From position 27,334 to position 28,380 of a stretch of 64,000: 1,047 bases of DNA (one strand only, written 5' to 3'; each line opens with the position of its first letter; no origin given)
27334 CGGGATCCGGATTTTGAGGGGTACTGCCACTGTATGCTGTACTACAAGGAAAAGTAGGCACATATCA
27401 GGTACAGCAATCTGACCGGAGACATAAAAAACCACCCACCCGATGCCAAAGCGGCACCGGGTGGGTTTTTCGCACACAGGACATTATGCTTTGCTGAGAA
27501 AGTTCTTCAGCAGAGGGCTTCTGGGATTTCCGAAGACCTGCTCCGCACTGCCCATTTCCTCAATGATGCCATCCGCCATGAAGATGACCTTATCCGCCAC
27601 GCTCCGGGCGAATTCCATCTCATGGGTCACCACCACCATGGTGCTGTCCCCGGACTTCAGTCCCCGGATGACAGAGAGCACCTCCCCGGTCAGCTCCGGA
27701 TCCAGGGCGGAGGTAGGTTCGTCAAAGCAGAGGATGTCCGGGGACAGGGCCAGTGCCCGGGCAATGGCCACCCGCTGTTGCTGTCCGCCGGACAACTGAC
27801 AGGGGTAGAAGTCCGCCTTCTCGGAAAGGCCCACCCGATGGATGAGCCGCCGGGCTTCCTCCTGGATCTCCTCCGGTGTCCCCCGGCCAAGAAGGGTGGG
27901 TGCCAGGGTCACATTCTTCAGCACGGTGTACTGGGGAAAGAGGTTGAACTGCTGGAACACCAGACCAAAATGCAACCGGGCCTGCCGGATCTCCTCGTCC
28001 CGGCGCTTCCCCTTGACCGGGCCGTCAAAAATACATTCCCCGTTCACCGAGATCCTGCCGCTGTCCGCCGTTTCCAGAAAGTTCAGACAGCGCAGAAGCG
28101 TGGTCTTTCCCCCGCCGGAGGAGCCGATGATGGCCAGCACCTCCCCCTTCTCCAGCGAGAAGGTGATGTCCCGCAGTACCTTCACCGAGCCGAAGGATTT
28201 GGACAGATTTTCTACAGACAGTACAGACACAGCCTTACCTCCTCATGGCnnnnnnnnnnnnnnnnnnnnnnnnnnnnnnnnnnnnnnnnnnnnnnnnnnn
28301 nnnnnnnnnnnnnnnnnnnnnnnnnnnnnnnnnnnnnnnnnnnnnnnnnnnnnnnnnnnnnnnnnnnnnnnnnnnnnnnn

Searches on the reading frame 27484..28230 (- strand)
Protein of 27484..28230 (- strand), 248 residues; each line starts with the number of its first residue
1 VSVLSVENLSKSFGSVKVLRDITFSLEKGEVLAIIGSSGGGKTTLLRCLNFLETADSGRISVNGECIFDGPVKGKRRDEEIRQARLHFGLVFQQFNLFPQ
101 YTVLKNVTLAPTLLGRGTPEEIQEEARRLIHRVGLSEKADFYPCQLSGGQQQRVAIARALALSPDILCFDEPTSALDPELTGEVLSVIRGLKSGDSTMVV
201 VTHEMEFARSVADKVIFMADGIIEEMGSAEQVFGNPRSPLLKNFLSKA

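Call 36: find_encoding_contigs(protein=window:27484-28230:-, flank=10000, max_places=10)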
Protein window:27484-28230:- (248 aa): 21 contigs read that carry it; 10 places shown.
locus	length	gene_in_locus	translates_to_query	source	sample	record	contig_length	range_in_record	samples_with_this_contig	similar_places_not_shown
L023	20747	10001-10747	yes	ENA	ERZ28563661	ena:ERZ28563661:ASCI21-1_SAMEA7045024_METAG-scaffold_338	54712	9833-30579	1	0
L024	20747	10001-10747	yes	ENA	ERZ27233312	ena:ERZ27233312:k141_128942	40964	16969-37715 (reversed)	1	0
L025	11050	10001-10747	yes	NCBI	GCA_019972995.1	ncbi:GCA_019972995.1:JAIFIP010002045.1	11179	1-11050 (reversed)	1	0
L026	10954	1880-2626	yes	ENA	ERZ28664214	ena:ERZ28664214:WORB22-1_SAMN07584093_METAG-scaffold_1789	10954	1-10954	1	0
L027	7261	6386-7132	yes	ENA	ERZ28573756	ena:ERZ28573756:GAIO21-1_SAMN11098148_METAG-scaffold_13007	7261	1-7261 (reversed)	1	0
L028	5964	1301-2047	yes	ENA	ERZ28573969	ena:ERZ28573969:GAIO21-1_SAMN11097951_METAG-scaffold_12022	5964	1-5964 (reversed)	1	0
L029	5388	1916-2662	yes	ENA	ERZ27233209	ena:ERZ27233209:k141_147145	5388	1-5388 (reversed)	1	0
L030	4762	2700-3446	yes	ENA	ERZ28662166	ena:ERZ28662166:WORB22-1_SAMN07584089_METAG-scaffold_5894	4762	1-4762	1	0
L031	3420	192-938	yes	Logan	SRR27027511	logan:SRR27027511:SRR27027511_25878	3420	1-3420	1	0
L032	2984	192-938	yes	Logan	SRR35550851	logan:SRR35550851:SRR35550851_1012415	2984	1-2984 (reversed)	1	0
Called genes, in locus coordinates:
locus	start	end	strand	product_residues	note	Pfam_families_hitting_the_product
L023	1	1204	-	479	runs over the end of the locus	PF13855:LRR_8 (faint), PF13306:LRR_5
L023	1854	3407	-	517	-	PF12072:RNase_Y_N, PF00013:KH_1, PF08668:HDOD (weak), PF01966:HD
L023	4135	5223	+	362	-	PF01408:GFO_IDH_MocA, PF03447:NAD_binding_3 (weak), PF02894:GFO_IDH_MocA_C, PF22725:GFO_IDH_MocA_C3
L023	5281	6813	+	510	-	-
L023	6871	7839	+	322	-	PF01261:AP_endonuc_2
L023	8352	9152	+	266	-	PF00497:SBP_bac_3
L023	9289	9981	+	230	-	PF00528:BPD_transp_1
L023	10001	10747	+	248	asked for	PF02463:SMC_N (weak), PF00005:ABC_tran, PF13304:AAA_21 (weak)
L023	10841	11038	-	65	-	PF02943:FeThRed_B (weak)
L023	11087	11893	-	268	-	PF01784:DUF34_NIF3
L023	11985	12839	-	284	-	PF12847:Methyltransf_18, PF04816:TrmK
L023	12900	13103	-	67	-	PF08984:DUF1858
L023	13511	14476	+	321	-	PF00480:ROK, PF01869:BcrAD_BadFG (faint)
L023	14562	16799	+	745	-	-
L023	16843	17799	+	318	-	PF00535:Glycos_transf_2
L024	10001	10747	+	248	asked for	PF02463:SMC_N (weak), PF00005:ABC_tran, PF13304:AAA_21 (weak)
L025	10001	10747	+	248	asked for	PF02463:SMC_N (weak), PF00005:ABC_tran, PF13304:AAA_21 (weak)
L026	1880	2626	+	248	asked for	PF02463:SMC_N (weak), PF00005:ABC_tran, PF13304:AAA_21 (weak)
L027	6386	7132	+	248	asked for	PF02463:SMC_N (weak), PF00005:ABC_tran, PF13304:AAA_21 (weak)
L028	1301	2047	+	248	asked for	PF02463:SMC_N (weak), PF00005:ABC_tran, PF13304:AAA_21 (weak)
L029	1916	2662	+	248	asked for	PF02463:SMC_N (weak), PF00005:ABC_tran, PF13304:AAA_21 (weak)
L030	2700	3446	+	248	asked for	PF02463:SMC_N (weak), PF00005:ABC_tran, PF13304:AAA_21 (weak)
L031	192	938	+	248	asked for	PF02463:SMC_N (weak), PF00005:ABC_tran, PF13304:AAA_21 (weak)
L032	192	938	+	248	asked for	PF02463:SMC_N (weak), PF00005:ABC_tran, PF13304:AAA_21 (weak)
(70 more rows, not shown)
